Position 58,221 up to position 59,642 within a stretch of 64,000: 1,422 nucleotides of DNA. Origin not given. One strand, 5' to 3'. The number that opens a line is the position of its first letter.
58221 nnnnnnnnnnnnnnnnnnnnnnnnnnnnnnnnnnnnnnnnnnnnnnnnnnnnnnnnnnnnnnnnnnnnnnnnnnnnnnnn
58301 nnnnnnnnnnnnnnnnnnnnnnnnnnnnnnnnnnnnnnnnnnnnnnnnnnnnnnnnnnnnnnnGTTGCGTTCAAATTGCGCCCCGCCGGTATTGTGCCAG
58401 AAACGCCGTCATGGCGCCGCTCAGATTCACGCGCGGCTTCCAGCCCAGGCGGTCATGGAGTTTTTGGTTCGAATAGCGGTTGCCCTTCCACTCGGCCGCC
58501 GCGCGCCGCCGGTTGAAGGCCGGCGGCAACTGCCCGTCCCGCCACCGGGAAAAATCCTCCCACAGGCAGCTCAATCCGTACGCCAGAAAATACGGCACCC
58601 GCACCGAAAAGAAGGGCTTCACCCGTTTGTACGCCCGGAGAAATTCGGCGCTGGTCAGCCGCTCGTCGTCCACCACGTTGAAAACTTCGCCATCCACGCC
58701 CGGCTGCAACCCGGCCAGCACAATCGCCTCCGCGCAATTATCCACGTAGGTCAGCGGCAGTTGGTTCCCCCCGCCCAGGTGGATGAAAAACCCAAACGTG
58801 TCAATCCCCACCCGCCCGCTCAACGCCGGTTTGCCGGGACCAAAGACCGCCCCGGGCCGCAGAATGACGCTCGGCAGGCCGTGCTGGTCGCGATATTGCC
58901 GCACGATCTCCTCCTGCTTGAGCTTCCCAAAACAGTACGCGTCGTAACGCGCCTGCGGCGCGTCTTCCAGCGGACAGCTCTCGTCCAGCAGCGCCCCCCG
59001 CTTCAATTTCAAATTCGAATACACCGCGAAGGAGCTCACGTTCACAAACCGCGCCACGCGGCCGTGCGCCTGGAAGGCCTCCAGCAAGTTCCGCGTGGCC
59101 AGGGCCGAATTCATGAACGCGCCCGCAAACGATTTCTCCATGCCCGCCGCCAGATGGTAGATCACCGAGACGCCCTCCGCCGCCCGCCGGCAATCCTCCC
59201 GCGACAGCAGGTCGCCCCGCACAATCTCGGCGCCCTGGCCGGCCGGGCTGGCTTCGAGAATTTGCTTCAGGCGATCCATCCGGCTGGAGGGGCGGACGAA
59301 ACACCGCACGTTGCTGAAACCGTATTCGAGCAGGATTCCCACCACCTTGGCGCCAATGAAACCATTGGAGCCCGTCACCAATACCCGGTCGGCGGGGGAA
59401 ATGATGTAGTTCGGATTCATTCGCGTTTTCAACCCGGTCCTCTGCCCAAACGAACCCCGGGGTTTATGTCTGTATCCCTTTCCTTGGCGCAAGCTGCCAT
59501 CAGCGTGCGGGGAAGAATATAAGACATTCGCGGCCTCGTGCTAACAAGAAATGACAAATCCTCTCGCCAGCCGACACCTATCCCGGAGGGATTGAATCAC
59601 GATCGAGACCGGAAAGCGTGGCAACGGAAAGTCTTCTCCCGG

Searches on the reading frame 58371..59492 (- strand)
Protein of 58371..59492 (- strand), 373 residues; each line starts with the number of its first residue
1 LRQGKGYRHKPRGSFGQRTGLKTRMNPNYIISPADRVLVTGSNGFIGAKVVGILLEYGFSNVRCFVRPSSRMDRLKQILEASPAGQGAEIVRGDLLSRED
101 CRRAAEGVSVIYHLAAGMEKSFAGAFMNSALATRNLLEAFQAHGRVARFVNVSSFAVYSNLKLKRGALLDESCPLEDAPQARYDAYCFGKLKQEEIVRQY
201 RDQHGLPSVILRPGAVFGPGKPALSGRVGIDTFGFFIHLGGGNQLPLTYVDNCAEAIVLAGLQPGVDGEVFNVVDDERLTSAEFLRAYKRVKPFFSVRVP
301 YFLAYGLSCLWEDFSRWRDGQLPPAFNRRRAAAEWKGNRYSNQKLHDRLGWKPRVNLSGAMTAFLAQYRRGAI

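Call 68: search_protein_families(library=pfam, proteins=[window:58371-59492:-], max_evalue=0.000001)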
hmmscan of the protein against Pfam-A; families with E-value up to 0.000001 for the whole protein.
window:58371-59492:- (373 aa): 6 families
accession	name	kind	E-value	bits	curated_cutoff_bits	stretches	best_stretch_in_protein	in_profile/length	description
PF01370.27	Epimerase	-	1.4e-25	90.5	20.9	1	37-273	1-239/240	NAD dependent epimerase/dehydratase family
PF16363.11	GDP_Man_Dehyd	-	4.1e-19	69.7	27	1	38-214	1-181/332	GDP-mannose 4,6 dehydratase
PF01073.25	3Beta_HSD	-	2.2e-17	63.5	22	1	38-261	1-229/280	3-beta hydroxysteroid dehydrogenase/isomerase family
PF07993.18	NAD_binding_4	-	6.1e-17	62.1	20.1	1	39-232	1-220/258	Male sterility protein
PF13460.12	NAD_binding_10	-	8.6e-16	58.8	27.2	1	41-216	1-146/184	NAD(P)H-binding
PF05368.20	NmrA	-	2.3e-07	31.1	27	1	35-151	3-104/298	NmrA-like family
